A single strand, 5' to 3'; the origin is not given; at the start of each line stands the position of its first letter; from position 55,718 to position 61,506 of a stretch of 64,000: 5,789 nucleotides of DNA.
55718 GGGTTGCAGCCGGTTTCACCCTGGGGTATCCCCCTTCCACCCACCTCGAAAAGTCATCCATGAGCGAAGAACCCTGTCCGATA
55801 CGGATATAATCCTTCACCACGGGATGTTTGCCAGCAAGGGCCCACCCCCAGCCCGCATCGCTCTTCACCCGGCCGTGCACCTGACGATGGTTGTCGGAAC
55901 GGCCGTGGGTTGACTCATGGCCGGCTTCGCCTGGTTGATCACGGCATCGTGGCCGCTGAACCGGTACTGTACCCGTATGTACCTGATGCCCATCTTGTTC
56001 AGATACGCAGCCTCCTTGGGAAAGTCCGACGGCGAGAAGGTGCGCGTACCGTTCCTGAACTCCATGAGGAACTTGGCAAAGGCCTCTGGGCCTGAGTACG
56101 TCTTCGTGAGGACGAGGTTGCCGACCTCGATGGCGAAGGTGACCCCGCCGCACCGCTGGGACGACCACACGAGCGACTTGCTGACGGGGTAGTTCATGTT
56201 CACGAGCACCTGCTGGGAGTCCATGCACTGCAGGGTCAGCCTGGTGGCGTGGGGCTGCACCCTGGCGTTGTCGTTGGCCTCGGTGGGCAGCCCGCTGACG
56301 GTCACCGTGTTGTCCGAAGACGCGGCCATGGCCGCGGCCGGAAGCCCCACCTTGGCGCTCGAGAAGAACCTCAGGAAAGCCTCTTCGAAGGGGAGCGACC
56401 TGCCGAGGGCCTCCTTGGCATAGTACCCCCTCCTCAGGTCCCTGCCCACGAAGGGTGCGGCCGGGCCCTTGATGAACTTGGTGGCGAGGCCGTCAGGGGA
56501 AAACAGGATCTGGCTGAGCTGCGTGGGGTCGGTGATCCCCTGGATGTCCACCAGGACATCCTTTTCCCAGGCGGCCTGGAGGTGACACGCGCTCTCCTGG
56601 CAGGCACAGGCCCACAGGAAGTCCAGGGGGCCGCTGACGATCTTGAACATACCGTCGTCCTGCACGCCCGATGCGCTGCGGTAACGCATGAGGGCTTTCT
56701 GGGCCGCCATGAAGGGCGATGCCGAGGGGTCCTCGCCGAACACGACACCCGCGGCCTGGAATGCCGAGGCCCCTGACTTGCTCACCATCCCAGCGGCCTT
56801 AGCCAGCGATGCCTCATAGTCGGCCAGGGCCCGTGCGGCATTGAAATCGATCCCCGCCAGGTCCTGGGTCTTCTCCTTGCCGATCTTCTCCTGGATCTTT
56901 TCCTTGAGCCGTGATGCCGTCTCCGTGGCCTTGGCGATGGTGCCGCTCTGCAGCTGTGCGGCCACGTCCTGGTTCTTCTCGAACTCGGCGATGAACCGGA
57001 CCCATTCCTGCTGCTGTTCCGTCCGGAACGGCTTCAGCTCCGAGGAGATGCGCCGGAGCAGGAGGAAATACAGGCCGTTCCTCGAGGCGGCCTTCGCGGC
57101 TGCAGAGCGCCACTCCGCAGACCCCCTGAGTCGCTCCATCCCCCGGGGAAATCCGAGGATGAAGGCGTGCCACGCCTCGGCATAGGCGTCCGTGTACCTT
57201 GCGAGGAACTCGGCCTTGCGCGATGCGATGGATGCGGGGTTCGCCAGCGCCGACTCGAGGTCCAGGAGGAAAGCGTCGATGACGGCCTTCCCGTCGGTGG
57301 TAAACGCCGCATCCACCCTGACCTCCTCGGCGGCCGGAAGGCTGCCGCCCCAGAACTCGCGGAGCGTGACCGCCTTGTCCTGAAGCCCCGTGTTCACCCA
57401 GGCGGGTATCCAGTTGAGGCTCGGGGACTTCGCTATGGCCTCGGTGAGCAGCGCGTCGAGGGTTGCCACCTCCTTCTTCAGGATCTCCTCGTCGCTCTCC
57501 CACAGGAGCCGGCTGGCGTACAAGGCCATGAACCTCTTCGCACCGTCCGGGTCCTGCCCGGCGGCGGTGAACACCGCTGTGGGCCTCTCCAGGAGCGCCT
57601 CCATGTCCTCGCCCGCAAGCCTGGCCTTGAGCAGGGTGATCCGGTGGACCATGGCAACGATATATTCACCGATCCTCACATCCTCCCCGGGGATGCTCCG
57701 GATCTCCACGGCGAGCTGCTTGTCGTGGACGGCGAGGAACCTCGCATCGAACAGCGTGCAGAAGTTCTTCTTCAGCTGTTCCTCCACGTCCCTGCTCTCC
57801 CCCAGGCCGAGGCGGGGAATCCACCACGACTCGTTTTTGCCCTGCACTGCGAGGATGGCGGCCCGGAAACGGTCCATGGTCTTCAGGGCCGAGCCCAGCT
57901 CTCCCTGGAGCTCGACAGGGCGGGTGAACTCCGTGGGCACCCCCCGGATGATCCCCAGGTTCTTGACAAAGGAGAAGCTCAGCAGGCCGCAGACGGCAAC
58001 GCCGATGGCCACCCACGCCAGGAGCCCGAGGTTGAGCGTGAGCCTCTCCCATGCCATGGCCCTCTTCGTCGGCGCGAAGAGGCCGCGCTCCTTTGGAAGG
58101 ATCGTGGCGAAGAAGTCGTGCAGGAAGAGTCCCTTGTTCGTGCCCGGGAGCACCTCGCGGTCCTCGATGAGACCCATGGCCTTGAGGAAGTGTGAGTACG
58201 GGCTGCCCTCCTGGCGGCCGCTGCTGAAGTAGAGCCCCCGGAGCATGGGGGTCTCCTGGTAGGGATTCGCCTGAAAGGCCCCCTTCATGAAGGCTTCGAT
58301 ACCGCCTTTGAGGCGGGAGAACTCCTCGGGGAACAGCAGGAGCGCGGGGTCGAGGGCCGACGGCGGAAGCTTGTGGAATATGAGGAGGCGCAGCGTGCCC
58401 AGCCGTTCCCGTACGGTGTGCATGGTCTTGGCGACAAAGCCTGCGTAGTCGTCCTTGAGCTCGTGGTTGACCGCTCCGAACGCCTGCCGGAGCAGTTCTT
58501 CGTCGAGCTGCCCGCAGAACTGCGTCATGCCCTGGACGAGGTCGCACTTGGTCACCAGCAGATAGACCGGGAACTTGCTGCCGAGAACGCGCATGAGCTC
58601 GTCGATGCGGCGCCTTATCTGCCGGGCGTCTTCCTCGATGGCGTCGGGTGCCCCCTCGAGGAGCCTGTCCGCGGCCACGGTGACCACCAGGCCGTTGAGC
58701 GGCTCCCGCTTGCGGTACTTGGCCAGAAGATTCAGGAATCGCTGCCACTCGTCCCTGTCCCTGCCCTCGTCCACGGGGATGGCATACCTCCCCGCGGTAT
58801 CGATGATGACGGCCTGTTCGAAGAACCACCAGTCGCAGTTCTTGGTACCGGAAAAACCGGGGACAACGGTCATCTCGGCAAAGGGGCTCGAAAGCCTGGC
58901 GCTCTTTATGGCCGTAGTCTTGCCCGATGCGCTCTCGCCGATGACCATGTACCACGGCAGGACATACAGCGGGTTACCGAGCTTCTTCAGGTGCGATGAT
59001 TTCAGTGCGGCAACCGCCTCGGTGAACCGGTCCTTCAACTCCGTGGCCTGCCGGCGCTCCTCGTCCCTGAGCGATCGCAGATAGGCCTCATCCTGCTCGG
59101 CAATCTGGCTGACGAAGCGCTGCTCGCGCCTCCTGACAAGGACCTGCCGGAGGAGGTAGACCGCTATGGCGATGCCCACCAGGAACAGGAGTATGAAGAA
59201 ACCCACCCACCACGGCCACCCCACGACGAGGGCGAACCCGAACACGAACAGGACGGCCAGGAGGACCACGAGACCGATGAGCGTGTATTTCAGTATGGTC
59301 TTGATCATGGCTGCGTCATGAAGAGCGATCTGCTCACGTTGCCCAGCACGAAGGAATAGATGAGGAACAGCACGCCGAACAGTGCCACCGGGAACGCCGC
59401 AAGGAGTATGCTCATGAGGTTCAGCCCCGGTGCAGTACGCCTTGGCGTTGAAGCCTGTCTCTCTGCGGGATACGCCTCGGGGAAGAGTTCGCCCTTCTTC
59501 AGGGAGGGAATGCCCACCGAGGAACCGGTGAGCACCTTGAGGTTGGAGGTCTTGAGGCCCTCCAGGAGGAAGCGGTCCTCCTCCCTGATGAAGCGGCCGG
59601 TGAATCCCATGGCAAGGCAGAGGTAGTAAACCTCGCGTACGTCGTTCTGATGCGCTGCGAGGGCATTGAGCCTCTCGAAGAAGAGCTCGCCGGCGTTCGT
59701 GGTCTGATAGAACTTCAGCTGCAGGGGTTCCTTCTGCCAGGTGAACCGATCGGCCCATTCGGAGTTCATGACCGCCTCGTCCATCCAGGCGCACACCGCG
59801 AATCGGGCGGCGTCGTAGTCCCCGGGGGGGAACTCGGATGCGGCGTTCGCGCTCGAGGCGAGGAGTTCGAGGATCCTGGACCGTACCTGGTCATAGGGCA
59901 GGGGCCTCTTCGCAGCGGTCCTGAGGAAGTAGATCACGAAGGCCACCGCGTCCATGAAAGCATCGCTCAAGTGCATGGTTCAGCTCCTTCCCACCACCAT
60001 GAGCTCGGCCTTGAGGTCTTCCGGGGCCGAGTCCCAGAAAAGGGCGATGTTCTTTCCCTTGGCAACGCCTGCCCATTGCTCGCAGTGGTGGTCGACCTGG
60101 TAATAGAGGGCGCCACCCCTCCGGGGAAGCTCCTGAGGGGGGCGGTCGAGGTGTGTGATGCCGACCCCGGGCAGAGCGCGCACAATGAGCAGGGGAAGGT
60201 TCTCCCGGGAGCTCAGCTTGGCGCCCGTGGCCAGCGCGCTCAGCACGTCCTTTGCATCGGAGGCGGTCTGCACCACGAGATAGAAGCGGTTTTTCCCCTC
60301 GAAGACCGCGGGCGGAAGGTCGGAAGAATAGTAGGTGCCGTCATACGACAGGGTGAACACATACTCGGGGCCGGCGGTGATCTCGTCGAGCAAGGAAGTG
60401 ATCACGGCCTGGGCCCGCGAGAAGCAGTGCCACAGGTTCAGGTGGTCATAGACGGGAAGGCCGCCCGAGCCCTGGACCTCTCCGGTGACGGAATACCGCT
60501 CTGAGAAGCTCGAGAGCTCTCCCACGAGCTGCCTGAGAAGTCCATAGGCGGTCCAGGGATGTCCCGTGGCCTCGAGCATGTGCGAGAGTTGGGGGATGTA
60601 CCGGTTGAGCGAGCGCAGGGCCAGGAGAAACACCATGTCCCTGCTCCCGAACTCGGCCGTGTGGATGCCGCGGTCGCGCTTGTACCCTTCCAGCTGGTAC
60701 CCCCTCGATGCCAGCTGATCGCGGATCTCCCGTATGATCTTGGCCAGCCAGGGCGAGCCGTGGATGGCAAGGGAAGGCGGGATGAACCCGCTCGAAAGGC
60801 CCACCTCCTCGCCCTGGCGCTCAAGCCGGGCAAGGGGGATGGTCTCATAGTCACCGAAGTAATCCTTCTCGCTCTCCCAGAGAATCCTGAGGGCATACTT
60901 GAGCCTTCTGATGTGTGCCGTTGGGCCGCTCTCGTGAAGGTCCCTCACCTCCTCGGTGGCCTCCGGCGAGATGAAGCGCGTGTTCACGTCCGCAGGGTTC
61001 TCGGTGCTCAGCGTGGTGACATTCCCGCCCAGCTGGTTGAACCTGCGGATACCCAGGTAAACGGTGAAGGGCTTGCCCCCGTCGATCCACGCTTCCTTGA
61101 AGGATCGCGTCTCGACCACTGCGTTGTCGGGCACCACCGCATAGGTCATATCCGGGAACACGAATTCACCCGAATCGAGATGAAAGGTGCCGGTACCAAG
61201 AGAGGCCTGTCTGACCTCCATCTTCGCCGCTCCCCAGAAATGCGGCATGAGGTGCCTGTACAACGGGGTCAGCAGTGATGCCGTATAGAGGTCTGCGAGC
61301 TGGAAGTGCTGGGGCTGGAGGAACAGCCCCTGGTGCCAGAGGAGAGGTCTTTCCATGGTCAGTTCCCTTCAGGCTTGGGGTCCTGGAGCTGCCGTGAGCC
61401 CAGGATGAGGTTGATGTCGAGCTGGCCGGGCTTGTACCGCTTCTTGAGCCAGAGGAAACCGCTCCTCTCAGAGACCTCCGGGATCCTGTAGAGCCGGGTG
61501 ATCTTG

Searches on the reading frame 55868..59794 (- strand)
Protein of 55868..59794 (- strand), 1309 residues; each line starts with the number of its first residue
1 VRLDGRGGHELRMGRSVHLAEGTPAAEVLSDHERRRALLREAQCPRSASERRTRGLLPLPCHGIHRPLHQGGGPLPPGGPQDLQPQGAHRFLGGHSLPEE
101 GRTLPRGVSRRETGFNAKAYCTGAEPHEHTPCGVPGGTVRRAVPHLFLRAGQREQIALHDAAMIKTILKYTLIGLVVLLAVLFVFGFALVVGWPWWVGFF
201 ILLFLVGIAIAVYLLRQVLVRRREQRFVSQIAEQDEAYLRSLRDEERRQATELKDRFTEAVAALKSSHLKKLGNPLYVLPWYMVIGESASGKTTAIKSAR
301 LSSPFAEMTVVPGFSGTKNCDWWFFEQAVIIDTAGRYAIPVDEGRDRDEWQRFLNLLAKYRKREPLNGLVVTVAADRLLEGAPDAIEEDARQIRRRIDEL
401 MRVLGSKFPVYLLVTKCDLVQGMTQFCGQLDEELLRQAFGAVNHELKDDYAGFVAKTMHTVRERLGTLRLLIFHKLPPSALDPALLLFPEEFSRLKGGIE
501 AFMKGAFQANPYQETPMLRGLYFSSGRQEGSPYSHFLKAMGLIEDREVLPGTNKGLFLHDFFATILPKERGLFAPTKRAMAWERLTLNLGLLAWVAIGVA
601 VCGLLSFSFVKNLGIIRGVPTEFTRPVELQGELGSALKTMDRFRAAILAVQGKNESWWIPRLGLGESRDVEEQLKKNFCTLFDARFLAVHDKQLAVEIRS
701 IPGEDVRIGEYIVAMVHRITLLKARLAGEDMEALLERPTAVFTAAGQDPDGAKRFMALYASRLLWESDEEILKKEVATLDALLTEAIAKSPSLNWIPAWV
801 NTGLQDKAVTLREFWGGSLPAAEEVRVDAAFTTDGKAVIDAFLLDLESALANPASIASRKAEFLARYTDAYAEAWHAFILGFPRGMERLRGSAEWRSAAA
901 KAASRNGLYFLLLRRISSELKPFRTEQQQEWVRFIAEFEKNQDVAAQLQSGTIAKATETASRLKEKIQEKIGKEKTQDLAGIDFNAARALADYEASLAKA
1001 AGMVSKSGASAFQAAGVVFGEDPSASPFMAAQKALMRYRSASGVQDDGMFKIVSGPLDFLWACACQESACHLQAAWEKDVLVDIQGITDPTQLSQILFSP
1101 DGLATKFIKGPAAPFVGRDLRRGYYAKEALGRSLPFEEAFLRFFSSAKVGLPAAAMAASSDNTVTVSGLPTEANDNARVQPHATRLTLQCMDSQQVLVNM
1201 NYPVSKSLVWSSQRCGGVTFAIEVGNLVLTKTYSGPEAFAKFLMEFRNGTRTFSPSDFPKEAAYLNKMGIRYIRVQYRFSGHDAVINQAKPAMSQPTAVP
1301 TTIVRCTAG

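Call 30: search_protein_families(library=pfam, proteins=[window:55868-59794:-])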
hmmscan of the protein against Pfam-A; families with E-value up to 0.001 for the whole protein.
window:55868-59794:- (1309 aa): 1 family
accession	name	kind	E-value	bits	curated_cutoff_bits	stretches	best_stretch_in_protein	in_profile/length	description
PF14331.11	IcmF-related_N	-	6.2e-69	232.6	25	1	345-594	3-259/259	IcmF-related N-terminal domain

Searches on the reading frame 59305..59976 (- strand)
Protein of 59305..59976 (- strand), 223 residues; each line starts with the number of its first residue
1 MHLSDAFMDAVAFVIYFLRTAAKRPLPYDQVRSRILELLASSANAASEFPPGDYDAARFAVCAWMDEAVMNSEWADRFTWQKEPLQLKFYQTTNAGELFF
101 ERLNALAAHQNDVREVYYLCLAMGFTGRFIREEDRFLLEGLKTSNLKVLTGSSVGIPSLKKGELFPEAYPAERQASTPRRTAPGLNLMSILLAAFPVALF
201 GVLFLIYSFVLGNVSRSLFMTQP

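Call 30: search_protein_families(library=pfam, proteins=[window:59305-59976:-])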
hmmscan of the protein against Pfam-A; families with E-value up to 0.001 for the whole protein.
window:59305-59976:- (223 aa): 1 family
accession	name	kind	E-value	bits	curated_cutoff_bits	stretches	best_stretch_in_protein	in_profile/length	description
PF09850.14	DotU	-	2.1e-38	132.5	27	1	3-207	2-202/205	Type VI secretion system protein DotU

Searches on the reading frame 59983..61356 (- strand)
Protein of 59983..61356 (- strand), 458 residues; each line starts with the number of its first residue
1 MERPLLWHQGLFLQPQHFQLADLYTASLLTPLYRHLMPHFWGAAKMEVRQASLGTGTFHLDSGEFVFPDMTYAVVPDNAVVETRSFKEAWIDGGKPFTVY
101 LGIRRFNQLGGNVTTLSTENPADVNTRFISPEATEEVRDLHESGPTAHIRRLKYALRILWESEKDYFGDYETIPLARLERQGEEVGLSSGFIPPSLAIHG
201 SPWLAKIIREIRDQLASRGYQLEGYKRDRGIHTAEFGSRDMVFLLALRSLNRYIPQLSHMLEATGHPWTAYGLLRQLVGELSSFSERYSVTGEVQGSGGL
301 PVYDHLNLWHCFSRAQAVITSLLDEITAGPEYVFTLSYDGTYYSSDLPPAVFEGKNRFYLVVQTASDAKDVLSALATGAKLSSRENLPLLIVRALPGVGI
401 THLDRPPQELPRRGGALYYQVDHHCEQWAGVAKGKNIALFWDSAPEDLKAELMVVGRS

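Call 30: search_protein_families(library=pfam, proteins=[window:59983-61356:-])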
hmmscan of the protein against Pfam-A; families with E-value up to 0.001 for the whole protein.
window:59983-61356:- (458 aa): 1 family
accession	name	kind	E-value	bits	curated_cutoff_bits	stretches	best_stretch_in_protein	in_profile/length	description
PF05936.17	T6SS_VasE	-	4.8e-107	358.8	23.4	1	17-455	1-429/429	Bacterial Type VI secretion, VC_A0110, EvfL, ImpJ, VasE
